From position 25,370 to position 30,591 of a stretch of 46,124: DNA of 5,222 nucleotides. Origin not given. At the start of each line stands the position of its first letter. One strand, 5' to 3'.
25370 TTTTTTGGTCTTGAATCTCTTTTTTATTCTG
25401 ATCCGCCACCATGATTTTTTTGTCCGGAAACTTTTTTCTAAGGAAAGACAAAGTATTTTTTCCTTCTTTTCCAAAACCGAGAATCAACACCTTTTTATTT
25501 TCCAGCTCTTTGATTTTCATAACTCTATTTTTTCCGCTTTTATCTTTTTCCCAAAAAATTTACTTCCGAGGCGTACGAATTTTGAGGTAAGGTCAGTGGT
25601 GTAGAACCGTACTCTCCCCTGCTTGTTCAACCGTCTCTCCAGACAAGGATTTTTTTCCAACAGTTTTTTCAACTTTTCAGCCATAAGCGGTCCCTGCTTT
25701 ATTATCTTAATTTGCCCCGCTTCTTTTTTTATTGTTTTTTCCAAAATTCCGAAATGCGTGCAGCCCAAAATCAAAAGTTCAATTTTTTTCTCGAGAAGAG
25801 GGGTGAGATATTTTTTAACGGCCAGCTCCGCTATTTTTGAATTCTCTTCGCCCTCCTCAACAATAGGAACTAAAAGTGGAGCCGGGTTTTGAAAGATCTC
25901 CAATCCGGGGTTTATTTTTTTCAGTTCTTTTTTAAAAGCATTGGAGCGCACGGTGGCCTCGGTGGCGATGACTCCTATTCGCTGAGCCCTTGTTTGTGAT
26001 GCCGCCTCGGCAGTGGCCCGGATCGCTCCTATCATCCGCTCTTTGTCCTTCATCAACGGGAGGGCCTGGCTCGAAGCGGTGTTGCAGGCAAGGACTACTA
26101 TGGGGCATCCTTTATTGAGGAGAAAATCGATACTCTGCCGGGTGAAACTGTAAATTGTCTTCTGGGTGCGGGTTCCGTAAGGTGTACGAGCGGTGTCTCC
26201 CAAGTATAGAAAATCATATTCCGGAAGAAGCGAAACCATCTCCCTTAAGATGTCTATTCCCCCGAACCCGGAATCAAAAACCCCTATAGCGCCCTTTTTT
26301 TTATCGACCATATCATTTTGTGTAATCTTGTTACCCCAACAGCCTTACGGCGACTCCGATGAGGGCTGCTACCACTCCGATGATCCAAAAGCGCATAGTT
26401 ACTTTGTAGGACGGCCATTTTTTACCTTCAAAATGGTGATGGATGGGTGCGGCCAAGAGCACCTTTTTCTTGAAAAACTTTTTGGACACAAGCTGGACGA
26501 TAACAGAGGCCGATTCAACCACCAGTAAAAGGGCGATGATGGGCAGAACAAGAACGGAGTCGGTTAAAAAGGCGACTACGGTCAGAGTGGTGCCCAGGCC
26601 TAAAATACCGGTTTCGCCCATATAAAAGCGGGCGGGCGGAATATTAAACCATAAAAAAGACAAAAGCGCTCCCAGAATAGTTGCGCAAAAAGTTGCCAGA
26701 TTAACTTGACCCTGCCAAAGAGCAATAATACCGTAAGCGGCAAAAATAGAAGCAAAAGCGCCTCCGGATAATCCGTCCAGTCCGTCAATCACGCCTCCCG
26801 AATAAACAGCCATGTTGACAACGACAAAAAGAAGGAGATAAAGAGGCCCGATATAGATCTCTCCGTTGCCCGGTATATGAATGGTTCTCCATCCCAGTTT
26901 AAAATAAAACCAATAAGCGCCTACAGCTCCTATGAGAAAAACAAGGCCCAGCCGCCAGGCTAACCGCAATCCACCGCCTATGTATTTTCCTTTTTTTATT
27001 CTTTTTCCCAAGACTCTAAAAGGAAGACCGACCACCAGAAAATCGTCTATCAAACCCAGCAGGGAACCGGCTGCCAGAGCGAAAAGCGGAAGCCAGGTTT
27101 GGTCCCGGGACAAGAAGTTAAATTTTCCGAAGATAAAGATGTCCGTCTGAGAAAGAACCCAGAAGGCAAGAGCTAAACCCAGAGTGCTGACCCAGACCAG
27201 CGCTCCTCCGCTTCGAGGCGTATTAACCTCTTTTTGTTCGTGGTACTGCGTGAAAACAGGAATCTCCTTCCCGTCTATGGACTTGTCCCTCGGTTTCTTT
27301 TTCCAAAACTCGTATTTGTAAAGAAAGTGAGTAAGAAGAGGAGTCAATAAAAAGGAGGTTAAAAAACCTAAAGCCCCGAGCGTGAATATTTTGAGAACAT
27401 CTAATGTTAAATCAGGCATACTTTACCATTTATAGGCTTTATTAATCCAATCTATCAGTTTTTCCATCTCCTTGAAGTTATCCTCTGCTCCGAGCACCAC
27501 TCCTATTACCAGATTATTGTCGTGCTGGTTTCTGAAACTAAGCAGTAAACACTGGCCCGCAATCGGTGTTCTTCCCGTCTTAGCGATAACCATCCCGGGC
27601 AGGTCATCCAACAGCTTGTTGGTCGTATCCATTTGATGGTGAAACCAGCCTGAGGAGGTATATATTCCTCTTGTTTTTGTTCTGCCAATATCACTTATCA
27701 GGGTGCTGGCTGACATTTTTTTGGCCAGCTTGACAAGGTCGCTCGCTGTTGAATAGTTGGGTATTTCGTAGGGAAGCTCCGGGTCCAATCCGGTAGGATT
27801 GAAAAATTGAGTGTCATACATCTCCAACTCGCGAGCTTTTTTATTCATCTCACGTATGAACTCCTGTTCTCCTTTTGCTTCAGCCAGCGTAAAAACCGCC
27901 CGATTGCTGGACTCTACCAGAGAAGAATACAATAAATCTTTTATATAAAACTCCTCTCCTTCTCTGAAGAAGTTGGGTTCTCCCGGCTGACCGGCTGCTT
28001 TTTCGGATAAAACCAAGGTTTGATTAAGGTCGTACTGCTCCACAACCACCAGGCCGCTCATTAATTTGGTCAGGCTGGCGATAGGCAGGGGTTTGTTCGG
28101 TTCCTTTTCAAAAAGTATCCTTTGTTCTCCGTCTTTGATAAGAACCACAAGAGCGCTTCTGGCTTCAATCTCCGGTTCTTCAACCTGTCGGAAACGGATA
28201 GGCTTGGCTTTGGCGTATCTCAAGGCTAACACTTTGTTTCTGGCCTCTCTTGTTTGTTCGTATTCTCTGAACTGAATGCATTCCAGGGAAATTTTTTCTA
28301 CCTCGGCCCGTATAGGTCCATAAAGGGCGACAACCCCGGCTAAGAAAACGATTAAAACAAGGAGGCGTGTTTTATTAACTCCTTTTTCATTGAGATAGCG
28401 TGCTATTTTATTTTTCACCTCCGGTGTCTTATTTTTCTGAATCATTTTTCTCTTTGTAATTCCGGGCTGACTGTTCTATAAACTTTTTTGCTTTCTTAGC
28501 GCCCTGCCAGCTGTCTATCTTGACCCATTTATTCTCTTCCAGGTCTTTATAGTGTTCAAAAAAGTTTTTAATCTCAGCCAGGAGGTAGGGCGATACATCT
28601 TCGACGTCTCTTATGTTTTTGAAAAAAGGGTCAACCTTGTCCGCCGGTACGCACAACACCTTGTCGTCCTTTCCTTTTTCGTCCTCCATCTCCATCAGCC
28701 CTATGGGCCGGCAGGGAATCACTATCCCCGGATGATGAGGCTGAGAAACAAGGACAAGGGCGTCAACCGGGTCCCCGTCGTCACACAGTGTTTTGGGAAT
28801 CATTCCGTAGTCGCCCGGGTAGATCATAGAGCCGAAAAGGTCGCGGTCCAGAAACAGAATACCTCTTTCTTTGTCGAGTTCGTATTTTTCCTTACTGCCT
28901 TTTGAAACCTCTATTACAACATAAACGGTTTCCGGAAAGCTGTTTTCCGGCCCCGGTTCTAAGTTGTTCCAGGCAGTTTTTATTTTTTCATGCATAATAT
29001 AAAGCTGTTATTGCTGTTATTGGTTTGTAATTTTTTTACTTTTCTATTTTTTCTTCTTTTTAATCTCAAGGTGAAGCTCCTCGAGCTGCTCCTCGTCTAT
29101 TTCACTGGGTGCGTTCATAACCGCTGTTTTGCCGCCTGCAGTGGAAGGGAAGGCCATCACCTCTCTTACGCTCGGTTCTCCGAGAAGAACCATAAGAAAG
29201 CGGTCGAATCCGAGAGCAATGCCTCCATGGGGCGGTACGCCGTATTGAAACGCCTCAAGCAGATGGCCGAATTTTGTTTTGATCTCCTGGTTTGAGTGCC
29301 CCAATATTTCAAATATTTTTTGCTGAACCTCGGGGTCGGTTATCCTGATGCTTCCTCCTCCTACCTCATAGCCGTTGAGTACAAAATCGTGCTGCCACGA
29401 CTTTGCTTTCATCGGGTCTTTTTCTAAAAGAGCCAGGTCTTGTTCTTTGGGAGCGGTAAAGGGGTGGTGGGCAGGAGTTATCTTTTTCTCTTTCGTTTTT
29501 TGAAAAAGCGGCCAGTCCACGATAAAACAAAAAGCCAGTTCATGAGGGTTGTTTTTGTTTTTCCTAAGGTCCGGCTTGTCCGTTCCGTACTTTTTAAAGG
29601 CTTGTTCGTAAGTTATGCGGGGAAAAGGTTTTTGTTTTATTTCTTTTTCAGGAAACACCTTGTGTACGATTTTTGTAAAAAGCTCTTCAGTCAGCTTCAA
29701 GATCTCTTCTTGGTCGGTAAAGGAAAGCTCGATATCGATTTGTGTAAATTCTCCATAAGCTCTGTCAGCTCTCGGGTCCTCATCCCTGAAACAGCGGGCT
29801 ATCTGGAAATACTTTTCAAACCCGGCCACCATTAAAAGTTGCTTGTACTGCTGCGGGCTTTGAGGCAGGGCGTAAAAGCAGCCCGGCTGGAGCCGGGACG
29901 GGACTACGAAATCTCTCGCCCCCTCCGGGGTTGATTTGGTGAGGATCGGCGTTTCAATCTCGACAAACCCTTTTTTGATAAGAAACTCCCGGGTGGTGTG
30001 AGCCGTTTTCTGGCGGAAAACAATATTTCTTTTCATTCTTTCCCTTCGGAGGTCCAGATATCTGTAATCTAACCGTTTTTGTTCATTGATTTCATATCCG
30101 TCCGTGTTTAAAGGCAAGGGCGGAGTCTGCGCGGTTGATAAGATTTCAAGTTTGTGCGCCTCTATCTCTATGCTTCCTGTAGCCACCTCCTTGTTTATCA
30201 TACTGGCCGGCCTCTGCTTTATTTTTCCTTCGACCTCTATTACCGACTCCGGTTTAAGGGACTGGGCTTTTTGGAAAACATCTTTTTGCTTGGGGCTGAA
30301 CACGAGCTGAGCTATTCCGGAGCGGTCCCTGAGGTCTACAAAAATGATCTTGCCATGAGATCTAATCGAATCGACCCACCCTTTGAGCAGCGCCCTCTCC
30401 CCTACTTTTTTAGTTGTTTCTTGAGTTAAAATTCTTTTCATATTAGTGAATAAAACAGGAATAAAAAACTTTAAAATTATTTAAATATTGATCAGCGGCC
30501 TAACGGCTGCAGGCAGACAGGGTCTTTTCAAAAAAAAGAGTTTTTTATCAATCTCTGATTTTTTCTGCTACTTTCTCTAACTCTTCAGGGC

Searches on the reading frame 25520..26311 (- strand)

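Call 87: search_protein_families(library=pfam, proteins=[window:25520-26311:-], max_evalue=0.001)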
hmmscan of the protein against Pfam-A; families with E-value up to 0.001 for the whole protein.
window:25520-26311:- (264 aa): 1 family
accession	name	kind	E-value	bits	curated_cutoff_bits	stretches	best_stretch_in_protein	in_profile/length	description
PF01177.27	Asp_Glu_race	-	3.7e-15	56.7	31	1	29-205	20-202/211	Asp/Glu/Hydantoin racemase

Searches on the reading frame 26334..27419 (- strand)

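Call 87: search_protein_families(library=pfam, proteins=[window:26334-27419:-], max_evalue=0.001)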
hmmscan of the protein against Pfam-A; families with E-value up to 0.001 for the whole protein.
window:26334-27419:- (362 aa): 1 family
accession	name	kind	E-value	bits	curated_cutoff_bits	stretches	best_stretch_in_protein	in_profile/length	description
PF00953.26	Glycos_transf_4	-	2.8e-19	70.1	27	1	112-284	5-157/160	Glycosyl transferase family 4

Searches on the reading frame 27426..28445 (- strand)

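Call 87: search_protein_families(library=pfam, proteins=[window:27426-28445:-], max_evalue=0.001)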
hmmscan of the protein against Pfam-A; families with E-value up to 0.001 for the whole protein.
window:27426-28445:- (340 aa): 2 families
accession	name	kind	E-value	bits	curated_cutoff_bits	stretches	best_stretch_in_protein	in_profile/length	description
PF00768.25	Peptidase_S11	-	2.2e-37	129.3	27.6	1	87-321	4-238/239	D-alanyl-D-alanine carboxypeptidase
PF13354.11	Beta-lactamase2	-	1.1e-08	35.2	22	1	104-267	8-169/214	Beta-lactamase enzyme family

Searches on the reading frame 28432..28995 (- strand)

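Call 87: search_protein_families(library=pfam, proteins=[window:28432-28995:-], max_evalue=0.001)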
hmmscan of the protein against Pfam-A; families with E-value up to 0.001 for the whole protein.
window:28432-28995:- (188 aa): 1 family
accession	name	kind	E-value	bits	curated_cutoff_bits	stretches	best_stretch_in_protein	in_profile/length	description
PF00719.24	Pyrophosphatase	-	2e-59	200.3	23.5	1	26-181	1-153/153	Inorganic pyrophosphatase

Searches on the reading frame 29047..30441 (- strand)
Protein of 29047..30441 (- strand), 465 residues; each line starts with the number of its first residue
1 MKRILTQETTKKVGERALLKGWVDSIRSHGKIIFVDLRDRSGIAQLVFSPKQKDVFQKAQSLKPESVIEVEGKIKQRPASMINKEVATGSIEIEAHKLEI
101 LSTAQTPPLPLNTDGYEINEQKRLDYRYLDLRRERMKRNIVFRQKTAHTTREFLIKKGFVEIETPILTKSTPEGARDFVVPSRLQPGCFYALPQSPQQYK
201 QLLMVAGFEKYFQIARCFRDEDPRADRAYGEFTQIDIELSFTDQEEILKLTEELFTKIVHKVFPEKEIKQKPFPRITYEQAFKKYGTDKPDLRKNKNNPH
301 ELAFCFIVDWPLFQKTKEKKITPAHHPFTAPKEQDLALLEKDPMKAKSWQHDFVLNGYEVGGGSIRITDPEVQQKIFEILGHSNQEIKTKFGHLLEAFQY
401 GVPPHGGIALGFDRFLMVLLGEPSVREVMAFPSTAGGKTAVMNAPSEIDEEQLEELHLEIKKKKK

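Call 87: search_protein_families(library=pfam, proteins=[window:29047-30441:-], max_evalue=0.001)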
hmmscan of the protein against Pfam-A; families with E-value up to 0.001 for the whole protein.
window:29047-30441:- (465 aa): 2 families
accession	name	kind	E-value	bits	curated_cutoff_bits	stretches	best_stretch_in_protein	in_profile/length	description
PF00152.25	tRNA-synt_2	-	1.8e-116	389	25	1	119-434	1-307/308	tRNA synthetases class II (D, K and N)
PF01336.31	tRNA_anti-codon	-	2.3e-18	66.3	27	1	19-101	3-75/75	OB-fold nucleic acid binding domain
